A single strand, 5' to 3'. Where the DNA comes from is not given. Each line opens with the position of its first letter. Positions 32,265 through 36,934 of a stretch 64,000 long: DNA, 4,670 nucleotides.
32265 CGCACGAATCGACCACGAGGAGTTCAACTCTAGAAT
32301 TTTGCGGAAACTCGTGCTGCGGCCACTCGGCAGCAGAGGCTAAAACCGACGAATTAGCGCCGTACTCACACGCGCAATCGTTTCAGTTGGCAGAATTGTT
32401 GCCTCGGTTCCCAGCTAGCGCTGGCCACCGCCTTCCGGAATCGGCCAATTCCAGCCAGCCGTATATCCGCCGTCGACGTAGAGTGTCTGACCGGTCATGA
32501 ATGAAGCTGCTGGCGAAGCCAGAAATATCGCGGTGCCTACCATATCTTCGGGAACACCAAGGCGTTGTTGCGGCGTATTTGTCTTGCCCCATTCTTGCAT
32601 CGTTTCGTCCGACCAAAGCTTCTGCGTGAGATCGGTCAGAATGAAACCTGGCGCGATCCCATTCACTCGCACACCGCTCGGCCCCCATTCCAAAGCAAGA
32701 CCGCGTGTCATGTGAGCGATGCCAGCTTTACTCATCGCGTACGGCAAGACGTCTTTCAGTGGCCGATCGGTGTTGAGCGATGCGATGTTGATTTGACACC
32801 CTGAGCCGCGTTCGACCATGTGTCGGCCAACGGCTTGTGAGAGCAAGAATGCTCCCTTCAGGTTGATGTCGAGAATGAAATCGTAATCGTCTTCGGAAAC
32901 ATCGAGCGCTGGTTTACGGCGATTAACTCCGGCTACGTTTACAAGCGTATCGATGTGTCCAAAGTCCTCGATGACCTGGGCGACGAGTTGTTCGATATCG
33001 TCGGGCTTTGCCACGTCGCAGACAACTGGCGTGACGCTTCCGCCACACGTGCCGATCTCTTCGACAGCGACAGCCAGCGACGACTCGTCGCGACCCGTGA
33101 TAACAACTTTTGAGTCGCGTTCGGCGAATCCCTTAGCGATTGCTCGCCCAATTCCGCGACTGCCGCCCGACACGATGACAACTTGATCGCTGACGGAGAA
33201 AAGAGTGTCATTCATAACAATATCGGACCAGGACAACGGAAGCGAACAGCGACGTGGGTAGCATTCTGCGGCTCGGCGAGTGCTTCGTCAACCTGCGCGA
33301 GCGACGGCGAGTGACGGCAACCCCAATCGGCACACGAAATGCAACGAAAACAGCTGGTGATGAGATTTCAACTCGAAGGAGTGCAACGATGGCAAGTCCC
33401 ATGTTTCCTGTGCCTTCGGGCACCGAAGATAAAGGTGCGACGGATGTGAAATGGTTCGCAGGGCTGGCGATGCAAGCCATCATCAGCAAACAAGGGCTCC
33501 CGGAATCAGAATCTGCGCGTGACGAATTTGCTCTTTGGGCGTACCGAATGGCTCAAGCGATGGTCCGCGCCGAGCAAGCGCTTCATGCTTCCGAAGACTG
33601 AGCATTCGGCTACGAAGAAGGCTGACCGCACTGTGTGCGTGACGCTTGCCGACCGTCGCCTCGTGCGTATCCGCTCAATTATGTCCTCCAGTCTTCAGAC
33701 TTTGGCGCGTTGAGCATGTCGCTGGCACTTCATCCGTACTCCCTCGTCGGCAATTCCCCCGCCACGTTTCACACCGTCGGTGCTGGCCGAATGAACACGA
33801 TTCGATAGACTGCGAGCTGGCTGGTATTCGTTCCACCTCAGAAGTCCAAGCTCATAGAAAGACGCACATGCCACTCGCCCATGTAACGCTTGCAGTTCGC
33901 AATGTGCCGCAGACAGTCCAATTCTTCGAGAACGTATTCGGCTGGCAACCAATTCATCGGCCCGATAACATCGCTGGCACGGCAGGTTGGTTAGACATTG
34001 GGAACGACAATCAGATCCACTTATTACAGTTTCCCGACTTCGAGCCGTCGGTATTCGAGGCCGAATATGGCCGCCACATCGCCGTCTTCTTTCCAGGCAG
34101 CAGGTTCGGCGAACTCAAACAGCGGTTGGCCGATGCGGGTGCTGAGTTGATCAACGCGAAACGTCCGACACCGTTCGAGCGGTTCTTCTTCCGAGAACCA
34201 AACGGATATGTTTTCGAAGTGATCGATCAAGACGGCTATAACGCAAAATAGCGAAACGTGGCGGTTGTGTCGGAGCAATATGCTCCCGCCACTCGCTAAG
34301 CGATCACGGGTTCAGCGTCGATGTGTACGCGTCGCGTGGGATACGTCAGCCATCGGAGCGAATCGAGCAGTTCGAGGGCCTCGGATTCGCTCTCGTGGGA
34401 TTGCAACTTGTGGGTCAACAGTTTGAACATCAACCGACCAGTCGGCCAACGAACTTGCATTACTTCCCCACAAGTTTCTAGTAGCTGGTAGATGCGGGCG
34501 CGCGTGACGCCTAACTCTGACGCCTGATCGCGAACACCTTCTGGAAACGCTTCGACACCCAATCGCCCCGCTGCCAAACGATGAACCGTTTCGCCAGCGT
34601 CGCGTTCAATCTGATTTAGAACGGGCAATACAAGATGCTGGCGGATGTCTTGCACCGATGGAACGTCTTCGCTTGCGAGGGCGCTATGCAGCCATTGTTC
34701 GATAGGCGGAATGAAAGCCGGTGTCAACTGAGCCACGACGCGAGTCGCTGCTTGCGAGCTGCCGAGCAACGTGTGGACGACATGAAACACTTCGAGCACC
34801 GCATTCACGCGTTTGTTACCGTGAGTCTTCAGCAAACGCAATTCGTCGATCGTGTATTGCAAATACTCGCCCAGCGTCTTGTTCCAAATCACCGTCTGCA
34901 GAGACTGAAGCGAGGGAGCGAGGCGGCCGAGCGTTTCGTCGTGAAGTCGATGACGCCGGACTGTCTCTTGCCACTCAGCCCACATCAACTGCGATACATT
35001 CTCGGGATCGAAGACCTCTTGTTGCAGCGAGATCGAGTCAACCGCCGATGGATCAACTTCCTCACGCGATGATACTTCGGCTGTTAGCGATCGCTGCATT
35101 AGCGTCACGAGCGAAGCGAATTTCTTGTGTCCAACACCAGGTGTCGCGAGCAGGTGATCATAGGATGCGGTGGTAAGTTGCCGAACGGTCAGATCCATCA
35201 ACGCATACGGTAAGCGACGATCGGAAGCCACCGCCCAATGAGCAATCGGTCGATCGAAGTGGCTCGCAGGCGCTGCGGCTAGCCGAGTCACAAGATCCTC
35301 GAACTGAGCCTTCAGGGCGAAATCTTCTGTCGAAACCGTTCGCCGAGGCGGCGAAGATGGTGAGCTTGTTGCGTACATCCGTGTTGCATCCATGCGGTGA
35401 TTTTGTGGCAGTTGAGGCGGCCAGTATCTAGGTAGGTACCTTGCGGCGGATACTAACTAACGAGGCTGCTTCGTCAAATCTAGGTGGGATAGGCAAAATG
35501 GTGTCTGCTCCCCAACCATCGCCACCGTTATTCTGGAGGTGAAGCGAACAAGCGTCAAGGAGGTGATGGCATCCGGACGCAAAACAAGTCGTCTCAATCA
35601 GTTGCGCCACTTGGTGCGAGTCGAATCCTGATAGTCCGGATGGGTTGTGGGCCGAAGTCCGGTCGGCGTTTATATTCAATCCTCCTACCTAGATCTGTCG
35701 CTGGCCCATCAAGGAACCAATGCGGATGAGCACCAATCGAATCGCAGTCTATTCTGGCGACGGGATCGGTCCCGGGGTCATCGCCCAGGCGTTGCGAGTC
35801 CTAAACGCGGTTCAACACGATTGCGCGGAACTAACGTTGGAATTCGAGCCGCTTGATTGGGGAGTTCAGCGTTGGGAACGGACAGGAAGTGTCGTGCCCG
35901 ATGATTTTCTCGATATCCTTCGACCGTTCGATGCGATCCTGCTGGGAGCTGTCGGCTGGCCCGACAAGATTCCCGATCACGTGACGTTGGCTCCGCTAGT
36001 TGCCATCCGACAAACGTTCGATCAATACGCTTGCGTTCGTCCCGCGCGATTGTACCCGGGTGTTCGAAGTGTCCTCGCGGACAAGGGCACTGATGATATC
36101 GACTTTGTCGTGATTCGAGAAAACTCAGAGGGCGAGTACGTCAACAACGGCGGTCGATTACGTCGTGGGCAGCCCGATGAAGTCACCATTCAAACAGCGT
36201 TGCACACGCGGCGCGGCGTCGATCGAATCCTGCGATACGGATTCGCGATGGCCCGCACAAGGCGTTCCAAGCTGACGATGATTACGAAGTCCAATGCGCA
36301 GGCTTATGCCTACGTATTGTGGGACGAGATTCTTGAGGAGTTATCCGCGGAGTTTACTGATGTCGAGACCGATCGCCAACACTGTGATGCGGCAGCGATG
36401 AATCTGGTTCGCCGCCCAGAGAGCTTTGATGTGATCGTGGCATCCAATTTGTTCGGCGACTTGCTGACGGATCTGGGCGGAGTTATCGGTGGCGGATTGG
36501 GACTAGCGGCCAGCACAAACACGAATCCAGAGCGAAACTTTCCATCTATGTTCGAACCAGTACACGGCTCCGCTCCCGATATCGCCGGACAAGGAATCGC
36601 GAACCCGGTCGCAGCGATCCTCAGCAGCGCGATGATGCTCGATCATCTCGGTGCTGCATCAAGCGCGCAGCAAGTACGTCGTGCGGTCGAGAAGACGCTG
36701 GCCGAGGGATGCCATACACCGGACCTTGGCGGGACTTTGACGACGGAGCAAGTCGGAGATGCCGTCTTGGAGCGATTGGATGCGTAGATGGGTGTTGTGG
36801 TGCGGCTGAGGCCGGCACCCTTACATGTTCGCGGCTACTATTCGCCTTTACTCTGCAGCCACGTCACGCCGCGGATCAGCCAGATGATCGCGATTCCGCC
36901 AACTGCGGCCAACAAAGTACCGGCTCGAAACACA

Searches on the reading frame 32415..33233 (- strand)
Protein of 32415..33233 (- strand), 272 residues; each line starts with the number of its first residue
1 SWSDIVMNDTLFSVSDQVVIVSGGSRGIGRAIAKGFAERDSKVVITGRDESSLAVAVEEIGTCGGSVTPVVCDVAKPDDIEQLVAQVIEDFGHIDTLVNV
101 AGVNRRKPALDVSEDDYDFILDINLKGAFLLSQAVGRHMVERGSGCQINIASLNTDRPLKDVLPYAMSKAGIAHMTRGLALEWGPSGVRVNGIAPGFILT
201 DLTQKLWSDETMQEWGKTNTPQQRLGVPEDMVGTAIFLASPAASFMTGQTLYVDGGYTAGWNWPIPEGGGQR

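Call 80: search_protein_families(library=pfam, proteins=[window:32415-33233:-], max_evalue=0.00001)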
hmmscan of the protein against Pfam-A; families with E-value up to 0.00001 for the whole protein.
window:32415-33233:- (272 aa): 4 families
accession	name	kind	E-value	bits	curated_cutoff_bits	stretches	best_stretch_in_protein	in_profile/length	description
PF13561.12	adh_short_C2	-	7.7e-67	225.8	27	1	26-258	6-236/236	Enoyl-(Acyl carrier protein) reductase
PF00106.31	adh_short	-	1.3e-55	188.4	26.6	1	17-210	1-194/195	short chain dehydrogenase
PF08659.16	KR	-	3.5e-13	50.3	22.6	1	19-136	3-124/180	KR domain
PF23441.1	SDR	-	8.5e-07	29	27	1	16-256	7-254/258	SDR-like rossmann domain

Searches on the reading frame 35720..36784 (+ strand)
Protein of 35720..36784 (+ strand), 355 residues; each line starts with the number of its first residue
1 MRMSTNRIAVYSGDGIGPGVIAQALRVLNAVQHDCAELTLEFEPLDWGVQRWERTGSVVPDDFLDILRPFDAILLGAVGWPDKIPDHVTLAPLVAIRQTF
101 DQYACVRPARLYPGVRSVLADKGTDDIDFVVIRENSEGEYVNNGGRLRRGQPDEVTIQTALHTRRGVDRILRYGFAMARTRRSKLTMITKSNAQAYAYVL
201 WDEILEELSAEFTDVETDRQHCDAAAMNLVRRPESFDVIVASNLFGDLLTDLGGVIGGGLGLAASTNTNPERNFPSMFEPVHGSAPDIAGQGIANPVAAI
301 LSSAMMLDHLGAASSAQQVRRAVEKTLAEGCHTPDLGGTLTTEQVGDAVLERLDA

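Call 105: search_protein_families(library=pfam, proteins=[window:35720-36784:+], max_evalue=0.00001)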
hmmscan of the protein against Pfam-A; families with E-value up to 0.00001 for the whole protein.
window:35720-36784:+ (355 aa): 1 family
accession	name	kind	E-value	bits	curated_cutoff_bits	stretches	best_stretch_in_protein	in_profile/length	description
PF00180.25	Iso_dh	-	2.4e-93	313.6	27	1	8-349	2-348/348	Isocitrate/isopropylmalate dehydrogenase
